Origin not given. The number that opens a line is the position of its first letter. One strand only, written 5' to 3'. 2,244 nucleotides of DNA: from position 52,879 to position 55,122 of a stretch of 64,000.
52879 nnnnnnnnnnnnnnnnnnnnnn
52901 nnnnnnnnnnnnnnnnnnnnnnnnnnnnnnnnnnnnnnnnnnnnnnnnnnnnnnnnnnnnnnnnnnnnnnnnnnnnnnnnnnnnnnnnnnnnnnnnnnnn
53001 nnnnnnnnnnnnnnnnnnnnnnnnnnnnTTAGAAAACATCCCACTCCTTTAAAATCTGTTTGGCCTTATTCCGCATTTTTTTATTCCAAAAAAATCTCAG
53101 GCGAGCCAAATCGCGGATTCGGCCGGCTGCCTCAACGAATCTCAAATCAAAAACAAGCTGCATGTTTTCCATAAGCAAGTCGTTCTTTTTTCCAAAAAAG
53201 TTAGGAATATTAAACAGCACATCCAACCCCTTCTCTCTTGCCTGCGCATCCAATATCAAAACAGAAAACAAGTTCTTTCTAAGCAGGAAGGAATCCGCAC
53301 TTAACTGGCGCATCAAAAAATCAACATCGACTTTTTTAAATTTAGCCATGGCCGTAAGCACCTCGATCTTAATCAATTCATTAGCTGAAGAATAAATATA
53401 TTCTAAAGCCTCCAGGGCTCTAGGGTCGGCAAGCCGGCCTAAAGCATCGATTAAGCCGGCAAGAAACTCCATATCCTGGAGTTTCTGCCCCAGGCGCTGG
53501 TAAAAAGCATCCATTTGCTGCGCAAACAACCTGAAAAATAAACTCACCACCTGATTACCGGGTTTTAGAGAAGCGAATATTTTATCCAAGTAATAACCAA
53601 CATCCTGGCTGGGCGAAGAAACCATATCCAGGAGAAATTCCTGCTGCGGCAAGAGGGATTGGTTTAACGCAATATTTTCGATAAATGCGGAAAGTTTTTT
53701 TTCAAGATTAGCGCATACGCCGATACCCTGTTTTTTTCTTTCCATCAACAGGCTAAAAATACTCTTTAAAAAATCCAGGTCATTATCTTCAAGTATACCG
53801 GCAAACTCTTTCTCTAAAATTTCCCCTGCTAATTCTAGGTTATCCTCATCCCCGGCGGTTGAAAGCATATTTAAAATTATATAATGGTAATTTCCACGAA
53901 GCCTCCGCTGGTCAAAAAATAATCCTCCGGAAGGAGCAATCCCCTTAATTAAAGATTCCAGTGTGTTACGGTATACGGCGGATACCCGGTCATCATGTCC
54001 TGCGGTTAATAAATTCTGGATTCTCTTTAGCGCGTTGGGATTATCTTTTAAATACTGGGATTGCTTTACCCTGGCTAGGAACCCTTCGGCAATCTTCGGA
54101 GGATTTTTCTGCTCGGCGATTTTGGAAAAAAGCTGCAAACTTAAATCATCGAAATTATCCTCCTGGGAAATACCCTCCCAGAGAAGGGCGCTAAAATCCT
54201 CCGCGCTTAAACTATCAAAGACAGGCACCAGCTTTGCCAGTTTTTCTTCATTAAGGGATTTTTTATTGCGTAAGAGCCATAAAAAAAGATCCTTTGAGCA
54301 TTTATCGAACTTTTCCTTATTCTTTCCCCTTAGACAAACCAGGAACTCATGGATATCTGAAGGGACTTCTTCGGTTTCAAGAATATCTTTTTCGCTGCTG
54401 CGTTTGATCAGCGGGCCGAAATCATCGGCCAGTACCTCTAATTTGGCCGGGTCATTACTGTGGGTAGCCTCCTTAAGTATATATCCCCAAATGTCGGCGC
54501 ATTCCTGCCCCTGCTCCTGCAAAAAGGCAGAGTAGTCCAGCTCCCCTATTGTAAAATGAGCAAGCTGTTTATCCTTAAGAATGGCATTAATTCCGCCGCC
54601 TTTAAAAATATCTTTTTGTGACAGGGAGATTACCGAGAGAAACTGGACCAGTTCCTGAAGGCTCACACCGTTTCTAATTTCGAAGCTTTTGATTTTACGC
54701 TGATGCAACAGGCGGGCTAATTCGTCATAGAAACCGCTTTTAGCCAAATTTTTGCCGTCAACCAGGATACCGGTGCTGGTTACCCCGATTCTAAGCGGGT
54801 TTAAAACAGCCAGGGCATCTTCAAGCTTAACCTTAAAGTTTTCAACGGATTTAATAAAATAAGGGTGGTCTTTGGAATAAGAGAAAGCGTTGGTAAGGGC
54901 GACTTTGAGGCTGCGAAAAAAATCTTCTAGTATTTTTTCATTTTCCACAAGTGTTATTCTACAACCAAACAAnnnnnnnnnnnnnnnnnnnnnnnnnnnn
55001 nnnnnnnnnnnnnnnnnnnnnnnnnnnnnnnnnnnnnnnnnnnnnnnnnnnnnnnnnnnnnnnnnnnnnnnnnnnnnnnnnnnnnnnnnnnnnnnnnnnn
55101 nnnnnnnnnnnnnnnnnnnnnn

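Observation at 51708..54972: HD-GYP phosphodiesterase translationally coupled to a large paralogous-N-domain / HEAT-repeat protein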

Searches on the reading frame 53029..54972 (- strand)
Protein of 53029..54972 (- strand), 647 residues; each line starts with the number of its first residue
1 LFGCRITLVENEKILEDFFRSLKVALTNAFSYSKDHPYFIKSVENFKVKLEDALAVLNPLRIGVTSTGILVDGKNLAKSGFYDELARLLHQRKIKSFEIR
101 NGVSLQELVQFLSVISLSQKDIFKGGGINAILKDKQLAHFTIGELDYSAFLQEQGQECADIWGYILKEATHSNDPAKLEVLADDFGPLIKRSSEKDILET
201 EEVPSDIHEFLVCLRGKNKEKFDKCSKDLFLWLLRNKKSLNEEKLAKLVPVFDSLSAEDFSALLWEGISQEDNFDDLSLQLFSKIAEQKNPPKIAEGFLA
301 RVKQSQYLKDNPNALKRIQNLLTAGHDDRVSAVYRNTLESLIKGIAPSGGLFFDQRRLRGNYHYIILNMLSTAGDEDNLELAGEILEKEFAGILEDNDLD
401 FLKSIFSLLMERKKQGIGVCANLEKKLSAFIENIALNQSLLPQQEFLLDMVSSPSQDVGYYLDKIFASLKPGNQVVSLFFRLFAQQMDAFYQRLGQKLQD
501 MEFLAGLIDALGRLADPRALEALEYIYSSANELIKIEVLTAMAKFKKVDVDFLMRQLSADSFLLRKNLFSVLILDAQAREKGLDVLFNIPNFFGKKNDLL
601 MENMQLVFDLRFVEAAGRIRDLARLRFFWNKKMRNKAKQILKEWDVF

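Call 4: search_protein_families(library=pfam, proteins=[window:53029-54972:-], max_evalue=1)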
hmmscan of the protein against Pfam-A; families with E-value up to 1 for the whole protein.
window:53029-54972:- (647 aa): 2 families
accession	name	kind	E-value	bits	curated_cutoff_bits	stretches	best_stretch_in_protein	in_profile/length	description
PF13646.12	HEAT_2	-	0.00041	21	27.7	1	502-561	15-75/88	HEAT repeats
PF20421.4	DHR-2_Lobe_C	-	0.24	11.8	26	0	270-318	9-59/103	DHR-2, Lobe C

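Call 8: search_protein_families(library=ncbifam, proteins=[window:53029-54972:-], max_evalue=0.1)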
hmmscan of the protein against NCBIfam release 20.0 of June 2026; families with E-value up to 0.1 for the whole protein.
window:53029-54972:- (647 aa): 1 family
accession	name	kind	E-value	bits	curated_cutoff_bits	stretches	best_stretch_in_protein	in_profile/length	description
NF045915.1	PhycobilmeDegNblB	equivalog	0.0017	18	300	1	506-570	118-183/214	phycobilisome degradation protein NblB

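Call 9: find_homologous_proteins(query=window:53029-54972:-, max_evalue=0.001)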
Query window:53029-54972:- (647 aa): 174 proteins with E <= 0.001 among 8000 candidates; the best 120 are listed.
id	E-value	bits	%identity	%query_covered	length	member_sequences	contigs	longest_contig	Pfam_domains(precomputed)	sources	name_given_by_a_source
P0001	0.0e+0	1393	100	99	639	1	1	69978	-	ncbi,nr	ncbi:MAG: HEAT repeat domain-containing protein [Candidatus Omnitrophica bacterium]|nr:HEAT repeat d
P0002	0.0e+0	1315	93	100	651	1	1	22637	-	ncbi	-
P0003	0.0e+0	1304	93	99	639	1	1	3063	-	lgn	-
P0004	0.0e+0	1302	93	99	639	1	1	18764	-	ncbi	-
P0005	0.0e+0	1186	85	99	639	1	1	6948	-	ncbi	-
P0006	0.0e+0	1152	83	99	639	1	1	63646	-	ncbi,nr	ncbi:MAG: hypothetical protein PHP73_06485 [Candidatus Omnitrophica bacterium]|nr:hypothetical prote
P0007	0.0e+0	1130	82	99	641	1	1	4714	-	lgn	-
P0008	0.0e+0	1093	79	99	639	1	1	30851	-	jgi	-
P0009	0.0e+0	1087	79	98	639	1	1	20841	-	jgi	-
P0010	3.4e-272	923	66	100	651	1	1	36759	-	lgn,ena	-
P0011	9.1e-271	918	65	99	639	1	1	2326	-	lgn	-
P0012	6.0e-267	905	66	99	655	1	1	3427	-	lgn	-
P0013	1.0e-263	895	64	100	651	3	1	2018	-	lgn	-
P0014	1.2e-263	895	65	100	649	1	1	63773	-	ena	-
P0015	1.0e-262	891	64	100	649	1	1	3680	-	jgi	-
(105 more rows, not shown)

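Call 12: search_solved_structures(query=window:53029-54972:-, max_evalue=1)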
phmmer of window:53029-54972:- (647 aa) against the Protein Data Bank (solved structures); distinct sequences matched with E-value up to 1: 2.
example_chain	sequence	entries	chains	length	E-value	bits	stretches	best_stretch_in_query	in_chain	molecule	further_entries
8aw4_B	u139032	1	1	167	0.007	18.3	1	499-546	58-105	ALPHAREP bGFPD-YY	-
8vx7_A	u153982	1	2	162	0.081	14.8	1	366-408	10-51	CID7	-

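Call 14: find_related_loci(query=A1, collection=genome_contigs, flank=8000)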
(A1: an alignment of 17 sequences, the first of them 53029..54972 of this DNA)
Query A1 (647 aa) in genome_contigs; peptide patterns used: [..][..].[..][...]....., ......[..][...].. (x = any residue, [..] = any of these).
158 stretches matched a pattern; 72 encode a relative of the query (tblastn E <= 1e-3); 71 distinct loci.
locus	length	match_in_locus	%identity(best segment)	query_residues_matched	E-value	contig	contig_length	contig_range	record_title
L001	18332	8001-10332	83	2-646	0e+0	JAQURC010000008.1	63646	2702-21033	MAG: Candidatus Omnitrophota bacterium isolate STD1_64 NODE_893_length_63646_cov_13.160047_Sandtown_D1, whole genome sho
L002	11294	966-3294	64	3-645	0e+0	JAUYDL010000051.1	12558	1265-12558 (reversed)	MAG: Candidatus Omnitrophota bacterium isolate C20_metabat.bin.26 C20_k141_358678, whole genome shotgun sequence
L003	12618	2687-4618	63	2-645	0e+0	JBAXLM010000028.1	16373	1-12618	MAG: Candidatus Omnitrophota bacterium isolate ELA427 MAG427_28, whole genome shotgun sequence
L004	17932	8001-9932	63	2-645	0e+0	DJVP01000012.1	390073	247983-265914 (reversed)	MAG TPA_asm: Candidatus Omnitrophica bacterium UBA6253 UBA6253_contig_29131, whole genome shotgun sequence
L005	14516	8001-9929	63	3-645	0e+0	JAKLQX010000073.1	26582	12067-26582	MAG: Candidatus Omnitrophota bacterium isolate bin S2.101 k141_438995, whole genome shotgun sequence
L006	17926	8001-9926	62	4-645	0e+0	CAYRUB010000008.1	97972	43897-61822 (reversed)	MAG TPA_asm: uncultured Planctomycetales bacterium isolate binchicken_co220_28 genome assembly, contig: NODE_90_length_9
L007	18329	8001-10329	64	7-645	0e+0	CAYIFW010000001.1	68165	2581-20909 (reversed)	MAG TPA_asm: uncultured Planctomycetales bacterium isolate ERP119705_co20_55 genome assembly, contig: NODE_217_length_68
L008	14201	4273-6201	61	3-645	0e+0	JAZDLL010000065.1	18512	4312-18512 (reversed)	MAG: Candidatus Omnitrophota bacterium isolate MEGAHIT-group-0.593 k141_1396102, whole genome shotgun sequence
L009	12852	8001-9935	61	2-646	0e+0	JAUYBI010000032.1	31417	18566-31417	MAG: Candidatus Omnitrophota bacterium isolate C19_metabat.bin.11_sub C19_k141_14726, whole genome shotgun sequence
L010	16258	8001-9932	62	2-645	0e+0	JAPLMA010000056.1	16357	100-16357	MAG: Candidatus Omnitrophota bacterium isolate LacPavin_0920_WC70_MAG_40_20 LacPavin_0920_WC70_scaffold_928503, whole ge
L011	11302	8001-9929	62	2-644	0e+0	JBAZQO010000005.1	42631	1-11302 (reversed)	MAG: Candidatus Omnitrophota bacterium isolate SO_2017_SWC_55 scaffold_759_c1_LP-4_2017, whole genome shotgun sequence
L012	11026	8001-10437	61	3-646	0e+0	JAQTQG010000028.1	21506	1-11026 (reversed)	MAG: Candidatus Omnitrophota bacterium isolate STB_134 NODE_5455_length_21506_cov_5.837738_Sandtown_B, whole genome shot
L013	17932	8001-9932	60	3-646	0e+0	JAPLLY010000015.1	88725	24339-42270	MAG: Candidatus Omnitrophota bacterium isolate LacPavin_0419_WC90_MAG_41_16 LacPavin_0419_WC90_scaffold_128778, whole ge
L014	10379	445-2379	60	2-646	0e+0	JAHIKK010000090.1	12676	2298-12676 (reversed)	MAG: Candidatus Omnitrophota bacterium isolate KR13_N1.mb.50 KR13_N1.mb.50_k141_200286, whole genome shotgun sequence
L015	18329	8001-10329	61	3-646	0e+0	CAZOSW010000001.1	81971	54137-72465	MAG TPA_asm: uncultured Planctomycetales bacterium isolate SRP178699_co1_577 genome assembly, contig: NODE_203_length_81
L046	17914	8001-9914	34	12-646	8e-118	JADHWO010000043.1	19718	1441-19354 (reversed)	MAG: Candidatus Aminicenantes bacterium isolate BS750m-G29 BS-750m-C4152, whole genome shotgun sequence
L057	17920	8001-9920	32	9-646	2e-100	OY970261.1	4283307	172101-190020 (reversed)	MAG: Candidatus Aminicenantes bacterium isolate MFD04408.bin.1.29 genome assembly, chromosome: 1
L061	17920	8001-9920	31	9-646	1e-98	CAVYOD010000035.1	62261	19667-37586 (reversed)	MAG: Candidatus Aminicenantes bacterium isolate MFD04408.bin.2.57 genome assembly, contig: contig_74411, whole genome sh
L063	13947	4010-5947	28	1-645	5e-84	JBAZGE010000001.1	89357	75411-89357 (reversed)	MAG: Candidatus Omnitrophota bacterium isolate SO_2017_LW3_37 NODE_495_length_89357_cov_2.617371_LW162_2017, whole genom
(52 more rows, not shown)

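Call 26: find_homologous_proteins(query=L057:8001-9923:+, max_evalue=0.001)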
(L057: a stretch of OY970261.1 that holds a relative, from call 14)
Query L057:8001-9923:+ (641 aa): 83 proteins with E <= 0.001 among 8000 candidates.
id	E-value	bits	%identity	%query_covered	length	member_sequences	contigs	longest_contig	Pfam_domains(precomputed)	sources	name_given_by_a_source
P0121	0.0e+0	1368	98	100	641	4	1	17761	-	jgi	jgi:hypothetical protein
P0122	0.0e+0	1334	96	100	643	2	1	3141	-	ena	-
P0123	0.0e+0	1334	95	100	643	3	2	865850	-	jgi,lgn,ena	-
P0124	0.0e+0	1332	96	100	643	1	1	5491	-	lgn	-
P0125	0.0e+0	1301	93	100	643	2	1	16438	-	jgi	-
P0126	0.0e+0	1050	75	100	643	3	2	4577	-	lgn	-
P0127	0.0e+0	1048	76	100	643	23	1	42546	-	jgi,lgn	jgi:hypothetical protein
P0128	1.3e-296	1003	73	100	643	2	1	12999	-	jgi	-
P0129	4.1e-281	952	69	100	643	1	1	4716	-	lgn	-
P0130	1.2e-240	818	61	98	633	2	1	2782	-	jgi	jgi:predicted hydrocarbon binding protein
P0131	2.6e-235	801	59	100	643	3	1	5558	-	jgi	-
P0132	5.0e-167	575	44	100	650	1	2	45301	-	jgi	-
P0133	3.3e-165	569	43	100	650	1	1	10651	-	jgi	jgi:hypothetical protein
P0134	4.9e-165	569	43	99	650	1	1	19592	-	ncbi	-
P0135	5.2e-162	559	44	100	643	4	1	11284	-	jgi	-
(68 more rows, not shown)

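Call 33: search_protein_families(library=pfam, proteins=[L046:13953-15566:+, L046:9910-11268:+, L057:9916-11253:+, L063:5941-7296:+, L057:8001-9923:+, L063:4034-5950:+], max_evalue=1)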
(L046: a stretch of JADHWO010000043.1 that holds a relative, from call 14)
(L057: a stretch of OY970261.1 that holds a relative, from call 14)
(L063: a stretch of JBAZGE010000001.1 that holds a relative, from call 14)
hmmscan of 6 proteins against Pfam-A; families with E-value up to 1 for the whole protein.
L046:13953-15566:+ (538 aa): 4 families
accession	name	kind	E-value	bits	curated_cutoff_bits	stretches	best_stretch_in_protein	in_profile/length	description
PF13487.12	HD_5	-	4.2e-23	82.4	27.2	1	276-443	17-169/170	HD domain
PF01966.28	HD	-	5.1e-10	40.1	22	1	287-409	2-113/116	HD domain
PF14516.12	AAA_35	-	0.0036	16.6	27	1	189-275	211-298/331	AAA-like domain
PF24391.1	HD-CE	-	0.024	14.8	27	1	282-344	4-70/263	HD-CE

L046:9910-11268:+ (453 aa): 6 families
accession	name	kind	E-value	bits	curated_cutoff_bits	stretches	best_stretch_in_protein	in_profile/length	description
PF01966.28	HD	-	4.8e-13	49.8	22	1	211-334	1-115/116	HD domain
PF13487.12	HD_5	-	7.4e-10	39.3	27.2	1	218-364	21-168/170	HD domain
PF08668.18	HDOD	-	0.014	15.3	22.9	1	214-278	98-160/196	HDOD domain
PF09074.15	Mer2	-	0.031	14.6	27.7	1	131-177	32-81/193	Mer2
PF13012.11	MitMem_reg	-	0.12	12.7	26.6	0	133-193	14-71/113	Maintenance of mitochondrial structure and function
PF18213.6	SUB1_ProdP9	-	0.14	12.4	25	0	166-217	17-65/80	SUB1 protease Prodomain ProdP9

L057:9916-11253:+ (446 aa): 4 families
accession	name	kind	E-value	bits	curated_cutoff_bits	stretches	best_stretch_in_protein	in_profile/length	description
PF13487.12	HD_5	-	6.5e-14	52.5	27.2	1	217-366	20-170/170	HD domain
PF01966.28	HD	-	7.5e-11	42.8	22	1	211-332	1-113/116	HD domain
PF08587.17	UBA_2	-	0.0029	18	23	1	224-238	8-22/45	Ubiquitin associated domain (UBA)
PF08668.18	HDOD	-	0.11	12.5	22.9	1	213-264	97-146/196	HDOD domain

L063:5941-7296:+ (452 aa): 3 families
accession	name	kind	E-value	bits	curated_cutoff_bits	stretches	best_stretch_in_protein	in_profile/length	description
PF13487.12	HD_5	-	4e-13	49.9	27.2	1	217-373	20-170/170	HD domain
PF01966.28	HD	-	7.4e-11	42.8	22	1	219-341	2-115/116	HD domain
PF04719.20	TAFII28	-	0.11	13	27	0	167-208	12-53/86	hTAFII28-like protein conserved region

L057:8001-9923:+ (641 aa): 4 families
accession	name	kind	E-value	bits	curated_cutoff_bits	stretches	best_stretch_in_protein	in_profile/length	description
PF00143.24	Interferon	-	0.0084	16.7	26.8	1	191-231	114-151/160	Interferon alpha/beta domain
PF16804.11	DUF5071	-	0.031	15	27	0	376-424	54-102/119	Domain of unknown function (DUF5071)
PF02671.26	PAH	-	0.1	12.8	21.3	1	471-486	28-43/45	Paired amphipathic helix repeat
PF17190.9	RecG_N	-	0.87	10.8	23.1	0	168-213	19-66/89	RecG N-terminal helical domain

L063:4034-5950:+ (639 aa): 1 family
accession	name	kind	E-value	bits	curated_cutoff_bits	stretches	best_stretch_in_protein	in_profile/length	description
PF24477.2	ARM_At3g06530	-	0.089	12.8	27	1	296-334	152-190/195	At3g06530-like, ARM repeats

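Call 36: predict_structure(alignment_id=A4)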
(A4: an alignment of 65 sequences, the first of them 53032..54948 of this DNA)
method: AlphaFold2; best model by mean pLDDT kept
length: 639 residues; sequences in the alignment: 65
mean_pLDDT: 86.0   pTM: 0.48
mean pLDDT of the five models: 86.0, 85.5, 85.0, 83.1, 82.9
residues with pLDDT >= 90: 284; 70-90: 308; 50-70: 40; < 50: 7
segments of 3 or more residues with pLDDT < 50: 146-149
pLDDT, mean of each block of 10 residues (from residue 1): 81 92 91 95 91 82 78 78 85 92 90 80 84 81 51 71 80 86 79 80 89 92 89 85 88 89 85 86 84 76 77 70 77 66 71 90 85 92 88 92 90 93 92 89 92 91 88 94 93 92 91 94 93 91 91 91 91 91 87 94 91 90 92 83
secondary structure, 60 per line:
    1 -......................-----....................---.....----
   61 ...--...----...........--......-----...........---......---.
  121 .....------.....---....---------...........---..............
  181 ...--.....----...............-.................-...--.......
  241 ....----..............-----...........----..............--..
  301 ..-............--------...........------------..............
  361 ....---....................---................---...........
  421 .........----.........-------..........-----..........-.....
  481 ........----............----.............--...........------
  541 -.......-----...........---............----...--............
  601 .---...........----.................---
elements in order: H2-23 H29-48 E52-56 E61-63 E66-68 H73-83 E86-91 H97-107 H111-116 H120-125 E132-136 H140-143 H153-163 H167-183 H186-190 H195-209 H211-227 H234-244 H249-262 H268-278 H283-296 H299-302 H304-315 H324-334 H347-364 H368-387 H391-406 H410-429 H434-442 H450-459 H465-474 H476-488 H493-504 H509-521 H524-534 H542-548 H554-564 H568-579 H589-601 H605-615 H620-636

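Call 59: search_protein_families(library=padloc, proteins=[window:53032-54948:-], max_evalue=0.01)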
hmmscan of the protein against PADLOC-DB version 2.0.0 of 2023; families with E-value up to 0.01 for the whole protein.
window:53032-54948:- (639 aa): 0 families

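Call 63: search_protein_families(library=pfam, proteins=[L046:12143-14095:+, window:53032-54948:-, L061:12896-14416:-], max_evalue=1)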
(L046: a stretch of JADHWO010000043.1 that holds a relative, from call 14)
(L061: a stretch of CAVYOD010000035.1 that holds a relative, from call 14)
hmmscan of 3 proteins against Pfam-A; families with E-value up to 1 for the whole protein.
L046:12143-14095:+ (651 aa): 4 families
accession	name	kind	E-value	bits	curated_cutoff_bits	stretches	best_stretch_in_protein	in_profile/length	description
PF13646.12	HEAT_2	-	7.2e-16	58.7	27.7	2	444-500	3-60/88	HEAT repeats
PF02985.28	HEAT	-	4e-05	23.9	23.5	1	506-526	4-24/31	HEAT repeat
PF13513.12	HEAT_EZ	-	0.018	16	27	0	507-526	33-52/55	HEAT-like repeat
PF03130.22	HEAT_PBS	-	0.13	13.3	20.9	0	464-478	9-23/27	PBS lyase HEAT-like repeat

window:53032-54948:- (639 aa): 2 families
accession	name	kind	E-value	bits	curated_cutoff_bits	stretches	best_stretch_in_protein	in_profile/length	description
PF13646.12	HEAT_2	-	0.0004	21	27.7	1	494-553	15-75/88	HEAT repeats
PF20421.4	DHR-2_Lobe_C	-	0.14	12.5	26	0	262-310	9-59/103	DHR-2, Lobe C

L061:12896-14416:- (507 aa): 2 families
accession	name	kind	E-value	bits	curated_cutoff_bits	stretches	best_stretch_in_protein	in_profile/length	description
PF01966.28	HD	-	5.5e-11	43.2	22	1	267-389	2-115/116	HD domain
PF13487.12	HD_5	-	1.3e-08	35.2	27.2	1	273-419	21-168/170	HD domain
